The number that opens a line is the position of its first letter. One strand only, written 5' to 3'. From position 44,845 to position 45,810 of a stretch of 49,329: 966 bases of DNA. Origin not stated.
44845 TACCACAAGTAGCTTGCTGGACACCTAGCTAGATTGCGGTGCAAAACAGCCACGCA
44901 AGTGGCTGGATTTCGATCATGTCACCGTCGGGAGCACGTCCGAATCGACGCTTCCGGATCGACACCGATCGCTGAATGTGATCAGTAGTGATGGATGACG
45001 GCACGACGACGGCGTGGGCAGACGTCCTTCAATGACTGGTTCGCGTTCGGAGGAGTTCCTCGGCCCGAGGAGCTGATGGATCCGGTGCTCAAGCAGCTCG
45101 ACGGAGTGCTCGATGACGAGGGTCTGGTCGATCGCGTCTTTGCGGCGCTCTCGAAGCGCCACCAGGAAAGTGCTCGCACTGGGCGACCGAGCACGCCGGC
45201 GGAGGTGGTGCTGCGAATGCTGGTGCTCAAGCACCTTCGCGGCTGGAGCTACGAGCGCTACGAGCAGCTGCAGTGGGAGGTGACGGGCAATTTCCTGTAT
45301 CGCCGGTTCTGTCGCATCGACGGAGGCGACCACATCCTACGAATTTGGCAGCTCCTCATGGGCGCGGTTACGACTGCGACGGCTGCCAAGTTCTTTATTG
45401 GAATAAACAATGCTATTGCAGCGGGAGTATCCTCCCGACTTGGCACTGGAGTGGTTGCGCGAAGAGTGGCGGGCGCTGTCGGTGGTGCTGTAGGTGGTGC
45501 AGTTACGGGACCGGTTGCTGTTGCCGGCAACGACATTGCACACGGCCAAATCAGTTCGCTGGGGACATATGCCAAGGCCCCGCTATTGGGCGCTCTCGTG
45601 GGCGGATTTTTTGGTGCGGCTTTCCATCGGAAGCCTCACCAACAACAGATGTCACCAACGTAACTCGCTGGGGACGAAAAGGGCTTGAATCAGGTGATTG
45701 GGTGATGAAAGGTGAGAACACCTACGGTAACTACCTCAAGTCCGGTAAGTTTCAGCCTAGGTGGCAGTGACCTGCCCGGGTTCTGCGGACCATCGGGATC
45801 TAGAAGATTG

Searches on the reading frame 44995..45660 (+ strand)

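Call 3: search_protein_families(library=pfam, proteins=[window:44995-45660:+], max_evalue=1)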
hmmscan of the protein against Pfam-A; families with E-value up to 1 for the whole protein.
window:44995-45660:+ (222 aa): 4 families
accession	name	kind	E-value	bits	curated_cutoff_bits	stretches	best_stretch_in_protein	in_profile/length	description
PF05598.16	DUF772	-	6.5e-06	26.5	23.1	1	63-110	1-46/74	Transposase domain (DUF772)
PF19180.5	DUF5862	-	0.0097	16.2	33.3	1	158-219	3-64/68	Family of unknown function (DUF5862)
PF05433.20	Rick_17kDa_Anti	-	0.12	12.7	24.2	1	197-215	4-22/43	Glycine zipper 2TM domain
PF13488.11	Gly-zipper_Omp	-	0.85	10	25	0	160-216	2-44/46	Glycine zipper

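Call 4: search_protein_families(library=ncbifam, proteins=[window:44995-45660:+], max_evalue=1)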
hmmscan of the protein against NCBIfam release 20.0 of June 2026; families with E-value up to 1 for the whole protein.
window:44995-45660:+ (222 aa): 4 families
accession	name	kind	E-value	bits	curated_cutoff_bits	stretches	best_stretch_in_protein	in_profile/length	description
NF033593.1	transpos_ISNCY_1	equivalog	5.8e-15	54.9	325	1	28-125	12-103/444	ISNCY family transposase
NF033581.1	transpos_IS5_4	equivalog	1.5e-08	34.4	140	1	46-139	11-105/285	IS5 family transposase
NF033551.1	transpos_IS1182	equivalog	0.016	14.1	270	1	53-108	37-92/488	IS1182 family transposase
NF041250.1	VI_TagQ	equivalog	0.79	9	300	0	158-220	62-114/301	type VI secretion system-associated lipoprotein TagQ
